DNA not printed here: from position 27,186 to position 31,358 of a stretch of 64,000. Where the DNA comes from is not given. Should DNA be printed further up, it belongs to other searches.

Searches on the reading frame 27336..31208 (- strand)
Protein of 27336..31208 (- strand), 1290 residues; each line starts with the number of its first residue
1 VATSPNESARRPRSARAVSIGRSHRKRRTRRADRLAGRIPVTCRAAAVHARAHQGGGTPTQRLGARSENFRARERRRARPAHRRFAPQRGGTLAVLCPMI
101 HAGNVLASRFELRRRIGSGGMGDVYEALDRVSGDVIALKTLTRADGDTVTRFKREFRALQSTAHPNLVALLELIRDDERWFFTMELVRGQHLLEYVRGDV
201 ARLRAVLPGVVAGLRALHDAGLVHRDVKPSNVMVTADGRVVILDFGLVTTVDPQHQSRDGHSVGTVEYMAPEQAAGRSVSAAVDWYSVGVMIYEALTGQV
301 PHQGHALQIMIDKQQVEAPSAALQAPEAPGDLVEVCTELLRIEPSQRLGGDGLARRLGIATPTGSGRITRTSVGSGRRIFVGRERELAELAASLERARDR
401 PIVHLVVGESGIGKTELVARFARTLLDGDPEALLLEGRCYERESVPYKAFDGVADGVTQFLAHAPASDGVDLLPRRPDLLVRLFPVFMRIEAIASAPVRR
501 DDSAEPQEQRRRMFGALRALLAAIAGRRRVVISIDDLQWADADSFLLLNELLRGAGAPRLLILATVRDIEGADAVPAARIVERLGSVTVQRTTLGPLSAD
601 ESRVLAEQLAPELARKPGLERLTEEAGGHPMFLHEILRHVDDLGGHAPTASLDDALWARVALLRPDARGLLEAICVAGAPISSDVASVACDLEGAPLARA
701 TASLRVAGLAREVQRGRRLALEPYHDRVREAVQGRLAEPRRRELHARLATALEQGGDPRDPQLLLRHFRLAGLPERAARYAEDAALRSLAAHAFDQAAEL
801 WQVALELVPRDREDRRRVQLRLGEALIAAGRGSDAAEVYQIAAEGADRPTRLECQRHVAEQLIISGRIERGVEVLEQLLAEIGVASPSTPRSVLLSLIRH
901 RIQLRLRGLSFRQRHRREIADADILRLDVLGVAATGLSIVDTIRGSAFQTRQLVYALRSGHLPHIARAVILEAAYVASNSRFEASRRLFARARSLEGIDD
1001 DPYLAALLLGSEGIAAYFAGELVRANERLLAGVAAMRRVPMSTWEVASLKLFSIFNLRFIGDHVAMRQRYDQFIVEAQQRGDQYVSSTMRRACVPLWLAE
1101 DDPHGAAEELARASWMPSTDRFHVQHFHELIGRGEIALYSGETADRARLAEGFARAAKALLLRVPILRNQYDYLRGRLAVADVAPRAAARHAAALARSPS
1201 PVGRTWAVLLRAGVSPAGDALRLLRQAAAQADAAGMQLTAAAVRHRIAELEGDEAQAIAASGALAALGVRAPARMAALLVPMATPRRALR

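Call 30: search_protein_families(library=pfam, proteins=[window:27336-31208:-], max_evalue=0.001)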
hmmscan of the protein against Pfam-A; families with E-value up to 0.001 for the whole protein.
window:27336-31208:- (1290 aa): 8 families
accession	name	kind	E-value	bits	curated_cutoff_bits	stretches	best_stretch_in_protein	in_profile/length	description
PF00069.31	Pkinase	-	1.6e-46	159.3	31.7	1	111-349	2-253/263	Protein kinase domain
PF07714.23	PK_Tyr_Ser-Thr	-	5.5e-31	108.2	23.1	1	111-348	2-249/258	Protein tyrosine and serine/threonine kinase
PF13191.12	AAA_16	-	7.3e-23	82.3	32.6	1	380-562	2-166/167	AAA ATPase domain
PF17667.7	Pkinase_fungal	-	1.4e-08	34.3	24.1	1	201-272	286-363/387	Fungal protein kinase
PF03109.22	ABC1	-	4.8e-07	29.6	22.9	1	181-256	144-222/244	ABC1 atypical kinase-like domain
PF01637.24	ATPase_2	-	5.3e-06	26.8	33.2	1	380-552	1-136/225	ATPase domain predominantly from Archaea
PF13401.12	AAA_22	-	7.6e-06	26.7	27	1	405-562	9-121/130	AAA domain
PF05729.18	NACHT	-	0.0002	21.6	26.7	0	405-607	4-161/167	NACHT domain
